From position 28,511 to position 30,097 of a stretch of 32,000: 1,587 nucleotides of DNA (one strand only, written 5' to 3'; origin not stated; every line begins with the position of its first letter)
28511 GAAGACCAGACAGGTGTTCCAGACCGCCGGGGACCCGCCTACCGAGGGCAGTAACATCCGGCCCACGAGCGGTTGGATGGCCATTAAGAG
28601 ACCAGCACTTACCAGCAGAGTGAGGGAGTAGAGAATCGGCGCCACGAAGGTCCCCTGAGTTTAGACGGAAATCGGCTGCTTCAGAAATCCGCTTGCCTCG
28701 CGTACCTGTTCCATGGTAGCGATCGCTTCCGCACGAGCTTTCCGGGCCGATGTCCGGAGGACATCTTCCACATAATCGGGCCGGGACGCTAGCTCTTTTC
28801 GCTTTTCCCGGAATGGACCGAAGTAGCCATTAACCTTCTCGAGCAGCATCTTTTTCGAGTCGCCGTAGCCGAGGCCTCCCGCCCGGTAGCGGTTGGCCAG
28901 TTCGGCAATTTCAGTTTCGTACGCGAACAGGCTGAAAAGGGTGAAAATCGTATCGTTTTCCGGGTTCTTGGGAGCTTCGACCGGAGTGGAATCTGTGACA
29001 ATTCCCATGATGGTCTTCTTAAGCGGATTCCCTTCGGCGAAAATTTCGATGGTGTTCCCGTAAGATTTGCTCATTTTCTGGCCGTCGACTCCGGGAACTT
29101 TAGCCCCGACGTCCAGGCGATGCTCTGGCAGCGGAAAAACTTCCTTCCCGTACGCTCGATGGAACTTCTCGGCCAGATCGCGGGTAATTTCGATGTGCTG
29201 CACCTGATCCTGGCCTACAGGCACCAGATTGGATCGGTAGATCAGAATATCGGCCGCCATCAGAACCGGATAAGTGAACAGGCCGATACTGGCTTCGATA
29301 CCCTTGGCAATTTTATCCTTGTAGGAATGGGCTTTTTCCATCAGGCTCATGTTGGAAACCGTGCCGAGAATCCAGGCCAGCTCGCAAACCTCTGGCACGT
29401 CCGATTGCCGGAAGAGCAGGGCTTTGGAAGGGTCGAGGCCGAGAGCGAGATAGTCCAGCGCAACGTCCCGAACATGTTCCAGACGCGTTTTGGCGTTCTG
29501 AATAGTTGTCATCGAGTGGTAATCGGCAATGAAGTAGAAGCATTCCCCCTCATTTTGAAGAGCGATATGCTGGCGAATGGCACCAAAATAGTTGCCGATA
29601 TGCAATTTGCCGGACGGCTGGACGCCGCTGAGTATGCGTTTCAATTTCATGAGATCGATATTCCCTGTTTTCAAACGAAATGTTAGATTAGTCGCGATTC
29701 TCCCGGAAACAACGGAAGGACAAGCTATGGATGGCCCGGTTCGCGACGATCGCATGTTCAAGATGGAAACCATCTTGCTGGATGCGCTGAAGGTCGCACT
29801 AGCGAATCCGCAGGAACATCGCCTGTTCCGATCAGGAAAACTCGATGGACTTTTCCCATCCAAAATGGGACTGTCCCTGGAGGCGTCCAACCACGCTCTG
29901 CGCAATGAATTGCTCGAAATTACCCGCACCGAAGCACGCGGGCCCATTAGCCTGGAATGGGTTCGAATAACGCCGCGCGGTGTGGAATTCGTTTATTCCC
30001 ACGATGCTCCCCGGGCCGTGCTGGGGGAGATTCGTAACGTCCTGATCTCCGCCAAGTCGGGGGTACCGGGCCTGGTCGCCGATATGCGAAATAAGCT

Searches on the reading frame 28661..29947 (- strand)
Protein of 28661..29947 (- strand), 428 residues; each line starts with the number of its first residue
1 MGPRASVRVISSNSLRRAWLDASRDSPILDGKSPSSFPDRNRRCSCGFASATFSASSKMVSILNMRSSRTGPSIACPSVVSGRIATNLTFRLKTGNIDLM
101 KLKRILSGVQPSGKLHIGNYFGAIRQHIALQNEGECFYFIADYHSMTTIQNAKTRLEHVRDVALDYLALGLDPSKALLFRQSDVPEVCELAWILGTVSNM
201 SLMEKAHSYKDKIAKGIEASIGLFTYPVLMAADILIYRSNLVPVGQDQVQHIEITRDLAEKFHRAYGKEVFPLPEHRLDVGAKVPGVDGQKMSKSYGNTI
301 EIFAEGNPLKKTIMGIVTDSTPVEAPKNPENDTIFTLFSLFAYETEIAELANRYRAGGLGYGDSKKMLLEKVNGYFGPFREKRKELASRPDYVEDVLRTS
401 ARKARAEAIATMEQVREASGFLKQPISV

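Call 7: search_protein_families(library=pfam, proteins=[window:28661-29947:-], max_evalue=0.001)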
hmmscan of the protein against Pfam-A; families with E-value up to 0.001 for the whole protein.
window:28661-29947:- (428 aa): 1 family
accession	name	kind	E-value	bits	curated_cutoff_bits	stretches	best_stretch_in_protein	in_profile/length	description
PF00579.31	tRNA-synt_1b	-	1.2e-58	199.2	21.1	1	104-376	7-291/292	tRNA synthetases class I (W and Y)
